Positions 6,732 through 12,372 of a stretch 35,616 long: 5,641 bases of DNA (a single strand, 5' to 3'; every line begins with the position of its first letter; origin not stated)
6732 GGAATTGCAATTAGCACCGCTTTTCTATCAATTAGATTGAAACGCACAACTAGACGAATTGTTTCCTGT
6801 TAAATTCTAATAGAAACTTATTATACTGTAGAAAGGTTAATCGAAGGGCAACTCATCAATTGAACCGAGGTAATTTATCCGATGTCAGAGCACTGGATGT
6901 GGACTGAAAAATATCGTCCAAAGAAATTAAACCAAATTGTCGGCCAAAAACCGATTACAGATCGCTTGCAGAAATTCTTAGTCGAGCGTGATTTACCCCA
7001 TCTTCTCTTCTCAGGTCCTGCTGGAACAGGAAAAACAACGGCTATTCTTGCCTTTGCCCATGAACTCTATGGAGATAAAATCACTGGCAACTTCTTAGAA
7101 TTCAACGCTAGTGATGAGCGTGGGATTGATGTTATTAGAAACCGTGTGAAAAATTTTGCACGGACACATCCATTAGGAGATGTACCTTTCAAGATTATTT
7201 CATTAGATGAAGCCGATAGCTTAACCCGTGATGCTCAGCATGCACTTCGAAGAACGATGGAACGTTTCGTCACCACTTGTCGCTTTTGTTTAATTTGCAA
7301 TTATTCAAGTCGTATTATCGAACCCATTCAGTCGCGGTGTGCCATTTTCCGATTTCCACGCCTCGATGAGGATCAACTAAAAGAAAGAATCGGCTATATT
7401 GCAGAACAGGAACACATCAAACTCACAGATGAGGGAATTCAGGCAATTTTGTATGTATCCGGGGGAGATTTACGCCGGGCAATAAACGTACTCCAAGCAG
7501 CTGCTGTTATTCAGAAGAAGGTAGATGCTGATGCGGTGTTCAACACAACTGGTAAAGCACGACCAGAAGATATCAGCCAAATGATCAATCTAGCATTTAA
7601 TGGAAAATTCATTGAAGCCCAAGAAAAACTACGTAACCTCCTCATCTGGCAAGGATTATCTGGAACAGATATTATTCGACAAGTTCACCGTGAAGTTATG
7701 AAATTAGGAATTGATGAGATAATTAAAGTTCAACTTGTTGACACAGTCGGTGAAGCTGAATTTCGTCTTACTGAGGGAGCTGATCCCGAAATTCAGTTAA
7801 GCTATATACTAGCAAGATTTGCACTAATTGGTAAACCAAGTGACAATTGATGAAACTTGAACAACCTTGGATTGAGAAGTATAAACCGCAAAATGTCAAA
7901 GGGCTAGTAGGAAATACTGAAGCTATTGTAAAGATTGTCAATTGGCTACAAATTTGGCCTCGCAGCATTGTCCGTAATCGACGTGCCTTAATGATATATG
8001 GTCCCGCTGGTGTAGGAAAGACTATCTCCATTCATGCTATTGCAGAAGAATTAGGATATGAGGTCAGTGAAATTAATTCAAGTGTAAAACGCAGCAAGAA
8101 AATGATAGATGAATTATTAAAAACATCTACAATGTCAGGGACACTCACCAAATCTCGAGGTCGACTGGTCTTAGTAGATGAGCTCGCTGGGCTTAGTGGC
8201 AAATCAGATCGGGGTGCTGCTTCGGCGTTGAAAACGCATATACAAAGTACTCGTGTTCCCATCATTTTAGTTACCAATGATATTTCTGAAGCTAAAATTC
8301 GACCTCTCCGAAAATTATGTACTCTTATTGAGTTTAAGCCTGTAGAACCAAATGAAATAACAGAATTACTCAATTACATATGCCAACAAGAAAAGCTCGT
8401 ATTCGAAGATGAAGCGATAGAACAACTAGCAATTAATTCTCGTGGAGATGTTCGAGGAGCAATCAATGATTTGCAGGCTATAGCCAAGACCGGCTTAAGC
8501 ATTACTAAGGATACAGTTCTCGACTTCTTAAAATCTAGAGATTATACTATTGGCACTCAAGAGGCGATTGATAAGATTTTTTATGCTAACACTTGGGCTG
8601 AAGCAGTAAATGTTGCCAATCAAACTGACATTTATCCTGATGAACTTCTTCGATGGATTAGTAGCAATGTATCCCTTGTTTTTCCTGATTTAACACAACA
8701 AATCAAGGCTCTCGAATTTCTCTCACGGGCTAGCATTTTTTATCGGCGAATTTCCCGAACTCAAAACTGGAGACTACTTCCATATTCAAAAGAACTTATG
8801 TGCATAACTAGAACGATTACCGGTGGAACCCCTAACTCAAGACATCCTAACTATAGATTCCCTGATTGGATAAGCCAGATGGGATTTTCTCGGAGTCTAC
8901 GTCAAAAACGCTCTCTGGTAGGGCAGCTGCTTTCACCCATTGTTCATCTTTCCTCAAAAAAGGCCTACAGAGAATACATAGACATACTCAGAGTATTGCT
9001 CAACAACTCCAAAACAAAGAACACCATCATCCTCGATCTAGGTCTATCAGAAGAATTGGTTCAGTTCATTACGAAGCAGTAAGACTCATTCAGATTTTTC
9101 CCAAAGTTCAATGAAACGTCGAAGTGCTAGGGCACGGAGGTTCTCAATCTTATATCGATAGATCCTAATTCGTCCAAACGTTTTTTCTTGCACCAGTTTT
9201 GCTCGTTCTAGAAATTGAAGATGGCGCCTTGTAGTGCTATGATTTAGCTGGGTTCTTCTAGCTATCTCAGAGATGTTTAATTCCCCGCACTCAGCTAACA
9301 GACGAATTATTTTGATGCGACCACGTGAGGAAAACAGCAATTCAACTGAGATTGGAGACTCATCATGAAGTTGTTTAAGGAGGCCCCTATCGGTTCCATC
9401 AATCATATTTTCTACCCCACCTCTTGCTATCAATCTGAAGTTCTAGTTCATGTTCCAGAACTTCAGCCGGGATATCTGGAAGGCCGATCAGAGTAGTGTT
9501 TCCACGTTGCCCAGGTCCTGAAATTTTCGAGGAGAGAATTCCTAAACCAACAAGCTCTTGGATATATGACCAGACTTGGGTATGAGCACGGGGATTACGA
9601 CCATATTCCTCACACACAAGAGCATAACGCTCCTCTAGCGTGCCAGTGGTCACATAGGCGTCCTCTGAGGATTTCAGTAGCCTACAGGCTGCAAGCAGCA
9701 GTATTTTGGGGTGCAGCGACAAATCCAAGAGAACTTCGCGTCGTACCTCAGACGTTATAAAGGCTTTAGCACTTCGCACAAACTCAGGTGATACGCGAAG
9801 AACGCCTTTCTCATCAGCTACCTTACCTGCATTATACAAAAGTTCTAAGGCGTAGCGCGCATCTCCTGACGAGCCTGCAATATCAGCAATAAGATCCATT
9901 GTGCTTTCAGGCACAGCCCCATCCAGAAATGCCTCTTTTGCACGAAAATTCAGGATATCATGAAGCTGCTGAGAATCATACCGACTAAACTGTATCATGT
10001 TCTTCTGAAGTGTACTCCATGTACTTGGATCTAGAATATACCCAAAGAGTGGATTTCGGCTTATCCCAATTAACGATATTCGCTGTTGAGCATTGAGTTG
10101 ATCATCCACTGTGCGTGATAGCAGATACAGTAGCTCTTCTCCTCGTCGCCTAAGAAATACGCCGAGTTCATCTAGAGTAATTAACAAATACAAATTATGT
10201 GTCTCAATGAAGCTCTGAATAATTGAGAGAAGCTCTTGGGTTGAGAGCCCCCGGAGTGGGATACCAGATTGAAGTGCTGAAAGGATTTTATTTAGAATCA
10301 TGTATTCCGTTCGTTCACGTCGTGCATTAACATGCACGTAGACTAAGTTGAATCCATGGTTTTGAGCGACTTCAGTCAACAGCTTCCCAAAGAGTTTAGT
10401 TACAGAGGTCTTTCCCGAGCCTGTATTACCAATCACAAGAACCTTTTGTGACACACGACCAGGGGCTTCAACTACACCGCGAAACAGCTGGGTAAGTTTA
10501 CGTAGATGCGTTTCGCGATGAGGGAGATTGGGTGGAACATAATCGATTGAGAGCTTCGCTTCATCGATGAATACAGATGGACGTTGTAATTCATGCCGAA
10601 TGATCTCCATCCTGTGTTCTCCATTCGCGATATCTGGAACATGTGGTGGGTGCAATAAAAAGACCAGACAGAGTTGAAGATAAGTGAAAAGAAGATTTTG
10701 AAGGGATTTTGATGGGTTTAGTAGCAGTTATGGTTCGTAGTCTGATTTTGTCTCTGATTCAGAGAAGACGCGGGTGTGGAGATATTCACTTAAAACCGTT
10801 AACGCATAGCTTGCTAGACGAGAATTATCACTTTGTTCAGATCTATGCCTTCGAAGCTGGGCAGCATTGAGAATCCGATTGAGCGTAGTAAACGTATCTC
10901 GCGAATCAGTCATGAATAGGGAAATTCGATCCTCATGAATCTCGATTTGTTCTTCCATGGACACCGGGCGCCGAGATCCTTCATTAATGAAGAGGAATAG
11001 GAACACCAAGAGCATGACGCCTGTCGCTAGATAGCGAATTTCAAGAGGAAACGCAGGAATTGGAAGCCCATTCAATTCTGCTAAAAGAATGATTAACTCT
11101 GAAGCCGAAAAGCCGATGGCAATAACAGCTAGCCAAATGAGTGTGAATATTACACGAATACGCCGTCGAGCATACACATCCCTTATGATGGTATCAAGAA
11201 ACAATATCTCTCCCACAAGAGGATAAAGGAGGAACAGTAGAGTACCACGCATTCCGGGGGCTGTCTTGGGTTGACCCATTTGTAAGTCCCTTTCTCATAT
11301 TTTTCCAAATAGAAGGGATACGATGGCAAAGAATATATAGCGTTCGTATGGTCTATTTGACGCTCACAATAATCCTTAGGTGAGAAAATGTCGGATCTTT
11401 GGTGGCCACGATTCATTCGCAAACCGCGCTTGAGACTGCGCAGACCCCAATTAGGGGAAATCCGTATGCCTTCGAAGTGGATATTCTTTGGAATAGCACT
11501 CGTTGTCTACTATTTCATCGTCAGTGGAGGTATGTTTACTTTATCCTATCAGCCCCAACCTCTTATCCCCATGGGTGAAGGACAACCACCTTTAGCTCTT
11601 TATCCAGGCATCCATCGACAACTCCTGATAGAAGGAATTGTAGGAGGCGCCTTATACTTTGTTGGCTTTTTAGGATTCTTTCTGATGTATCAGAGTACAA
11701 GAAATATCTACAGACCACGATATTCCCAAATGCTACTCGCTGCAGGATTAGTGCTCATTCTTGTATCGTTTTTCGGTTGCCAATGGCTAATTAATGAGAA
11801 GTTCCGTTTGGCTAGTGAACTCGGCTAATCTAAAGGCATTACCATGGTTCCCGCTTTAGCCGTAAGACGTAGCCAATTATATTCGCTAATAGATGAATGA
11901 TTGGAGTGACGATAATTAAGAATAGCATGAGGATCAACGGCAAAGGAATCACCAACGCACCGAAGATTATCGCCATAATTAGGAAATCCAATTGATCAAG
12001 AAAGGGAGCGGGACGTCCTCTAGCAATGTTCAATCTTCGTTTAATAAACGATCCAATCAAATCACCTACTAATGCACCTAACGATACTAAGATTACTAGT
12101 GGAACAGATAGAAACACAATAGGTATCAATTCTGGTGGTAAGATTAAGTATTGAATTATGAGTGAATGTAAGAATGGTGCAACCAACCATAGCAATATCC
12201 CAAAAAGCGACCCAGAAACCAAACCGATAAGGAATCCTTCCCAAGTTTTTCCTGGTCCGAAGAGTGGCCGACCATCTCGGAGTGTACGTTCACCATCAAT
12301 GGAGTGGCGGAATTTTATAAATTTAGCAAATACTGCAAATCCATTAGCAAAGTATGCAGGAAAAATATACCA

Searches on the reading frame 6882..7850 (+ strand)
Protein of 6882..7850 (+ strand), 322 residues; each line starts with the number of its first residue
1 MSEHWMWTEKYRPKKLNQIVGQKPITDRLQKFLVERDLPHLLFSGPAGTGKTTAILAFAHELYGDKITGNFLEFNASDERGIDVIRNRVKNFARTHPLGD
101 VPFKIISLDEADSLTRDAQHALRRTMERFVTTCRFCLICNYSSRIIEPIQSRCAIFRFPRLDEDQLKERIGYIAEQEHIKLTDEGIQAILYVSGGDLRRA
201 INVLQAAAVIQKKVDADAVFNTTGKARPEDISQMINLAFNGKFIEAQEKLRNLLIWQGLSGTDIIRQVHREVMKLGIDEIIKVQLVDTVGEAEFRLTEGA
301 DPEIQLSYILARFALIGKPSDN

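Call 12: search_protein_families(library=pfam, proteins=[window:6882-7850:+], max_evalue=0.0001)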
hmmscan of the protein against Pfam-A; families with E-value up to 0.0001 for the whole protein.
window:6882-7850:+ (322 aa): 9 families
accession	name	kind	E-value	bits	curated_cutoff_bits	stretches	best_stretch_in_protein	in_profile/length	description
PF08542.16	Rep_fac_C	-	4.2e-24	85.2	23.6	1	227-312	2-88/88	Replication factor C C-terminal domain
PF00004.35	AAA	-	1e-13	52.3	21.2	1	41-156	1-126/131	ATPase family associated with various cellular activities (AAA)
PF13177.12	DNA_pol3_delta2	-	6.8e-09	36.3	27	1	81-161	82-160/161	DNA polymerase III, delta subunit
PF25361.1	AAA_lid_RFC1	-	1.1e-08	34.9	34.9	1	164-218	2-56/59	RFC1-like, AAA+ ATPase lid domain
PF21960.2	RCF1-5-like_lid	-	2.1e-06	28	27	1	171-209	4-43/43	RCF1/5-like, AAA+ ATPase lid domain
PF03215.21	Rad17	-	1.1e-05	25.9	23.8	1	4-62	6-69/186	Rad17 P-loop domain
PF16193.11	AAA_assoc_2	-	2e-05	25.2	34.3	1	176-214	2-40/81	AAA C-terminal domain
PF05496.18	RuvB_N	-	3.3e-05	24.1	27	0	12-63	2-58/159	Holliday junction DNA helicase RuvB P-loop domain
PF25199.1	nSTAND_NTPase5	-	5e-05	23.6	34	1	25-123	24-117/145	Novel STAND NTPase 5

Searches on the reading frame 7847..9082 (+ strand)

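Call 12: search_protein_families(library=pfam, proteins=[window:7847-9082:+], max_evalue=0.0001)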
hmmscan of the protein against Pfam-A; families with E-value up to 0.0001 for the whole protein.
window:7847-9082:+ (411 aa): 6 families
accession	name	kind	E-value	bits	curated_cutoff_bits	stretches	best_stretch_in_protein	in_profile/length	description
PF00004.35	AAA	-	1.1e-10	42.5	21.2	1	49-148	2-113/131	ATPase family associated with various cellular activities (AAA)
PF03215.21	Rad17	-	1.2e-10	42.1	23.8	1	5-83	6-84/186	Rad17 P-loop domain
PF25361.1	AAA_lid_RFC1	-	7.2e-07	29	34.9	1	169-222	2-55/59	RFC1-like, AAA+ ATPase lid domain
PF21960.2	RCF1-5-like_lid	-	1.2e-06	28.8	27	1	174-213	2-42/43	RCF1/5-like, AAA+ ATPase lid domain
PF13604.12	AAA_30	-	5.1e-05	23.5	27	0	44-142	17-122/191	AAA domain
PF22608.2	DNAX_ATPase_lid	-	5.4e-05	23.3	27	0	171-213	2-45/49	DNA polymerase III clamp loader subunit, ATPase lid domain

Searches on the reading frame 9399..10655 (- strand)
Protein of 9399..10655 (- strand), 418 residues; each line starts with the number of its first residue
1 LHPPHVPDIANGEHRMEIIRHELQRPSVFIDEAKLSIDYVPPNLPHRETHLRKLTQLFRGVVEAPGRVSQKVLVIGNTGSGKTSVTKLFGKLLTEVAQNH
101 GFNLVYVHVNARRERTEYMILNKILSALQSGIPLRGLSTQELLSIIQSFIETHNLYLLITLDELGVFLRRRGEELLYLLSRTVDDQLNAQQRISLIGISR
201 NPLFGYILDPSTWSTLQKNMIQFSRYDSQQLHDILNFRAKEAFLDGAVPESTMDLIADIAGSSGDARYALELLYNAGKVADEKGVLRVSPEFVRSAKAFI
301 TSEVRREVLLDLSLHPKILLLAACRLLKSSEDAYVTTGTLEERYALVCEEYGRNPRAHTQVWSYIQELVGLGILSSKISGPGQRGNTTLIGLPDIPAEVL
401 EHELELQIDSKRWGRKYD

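Call 12: search_protein_families(library=pfam, proteins=[window:9399-10655:-], max_evalue=0.0001)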
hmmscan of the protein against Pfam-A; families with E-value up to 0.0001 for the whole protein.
window:9399-10655:- (418 aa): 5 families
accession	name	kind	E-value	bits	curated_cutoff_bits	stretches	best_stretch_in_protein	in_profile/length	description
PF09079.17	Cdc6_C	-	6.3e-21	74.6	25.1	1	308-401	2-95/96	CDC6, C terminal winged helix domain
PF22703.2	Cdc6_lid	-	4.1e-20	71.9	27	1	233-297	2-67/68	Cdc6 AAA+ ATPase-type lid domain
PF13401.12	AAA_22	-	6.2e-09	36.7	27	1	72-196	8-119/130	AAA domain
PF13191.12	AAA_16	-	9.1e-07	30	32.6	1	44-182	2-158/167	AAA ATPase domain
PF05621.17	TniB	-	6.5e-06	26.1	22.4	1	52-168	17-132/189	Bacterial TniB protein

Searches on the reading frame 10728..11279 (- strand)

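Call 12: search_protein_families(library=pfam, proteins=[window:10728-11279:-], max_evalue=0.0001)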
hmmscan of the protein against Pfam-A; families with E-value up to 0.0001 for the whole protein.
window:10728-11279:- (183 aa): 0 families

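Call 37: search_protein_families(library=ncbifam, proteins=[window:10728-11279:-], max_evalue=1)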
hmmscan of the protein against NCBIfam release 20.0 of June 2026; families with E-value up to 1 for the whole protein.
window:10728-11279:- (183 aa): 1 family
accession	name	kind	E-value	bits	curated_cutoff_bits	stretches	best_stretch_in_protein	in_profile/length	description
NF005808.0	PRK07668.1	subfamily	0.083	12.3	232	1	26-98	122-194/254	hypothetical protein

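Call 38: search_protein_families(library=pfam, proteins=[window:10728-11279:-], max_evalue=10)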
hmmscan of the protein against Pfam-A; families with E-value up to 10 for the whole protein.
window:10728-11279:- (183 aa): 1 family
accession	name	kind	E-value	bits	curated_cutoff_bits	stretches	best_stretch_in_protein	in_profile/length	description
PF19529.4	DUF6057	-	0.007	15.7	29.8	1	13-110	153-263/569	Family of unknown function (DUF6057)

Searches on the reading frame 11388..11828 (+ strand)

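Call 12: search_protein_families(library=pfam, proteins=[window:11388-11828:+], max_evalue=0.0001)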
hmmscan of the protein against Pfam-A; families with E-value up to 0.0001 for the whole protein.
window:11388-11828:+ (146 aa): 1 family
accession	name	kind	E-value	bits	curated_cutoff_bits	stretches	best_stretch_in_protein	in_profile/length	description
PF04756.19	OST3_OST6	-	5.5e-10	39.6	27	1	16-128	168-278/294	OST3 / OST6 family, transporter family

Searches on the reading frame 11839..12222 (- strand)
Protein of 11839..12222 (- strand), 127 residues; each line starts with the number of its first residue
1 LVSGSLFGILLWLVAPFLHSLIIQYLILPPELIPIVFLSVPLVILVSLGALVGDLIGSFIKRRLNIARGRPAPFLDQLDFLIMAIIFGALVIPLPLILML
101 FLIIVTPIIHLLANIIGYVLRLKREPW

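Call 13: search_protein_families(library=pfam, proteins=[window:11839-12222:-], max_evalue=0.0001)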
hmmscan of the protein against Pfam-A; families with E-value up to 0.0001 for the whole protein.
window:11839-12222:- (127 aa): 1 family
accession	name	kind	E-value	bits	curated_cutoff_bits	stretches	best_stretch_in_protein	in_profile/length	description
PF01864.22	CarS-like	-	1.8e-28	100.2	22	1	4-127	52-175/175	CDP-archaeol synthase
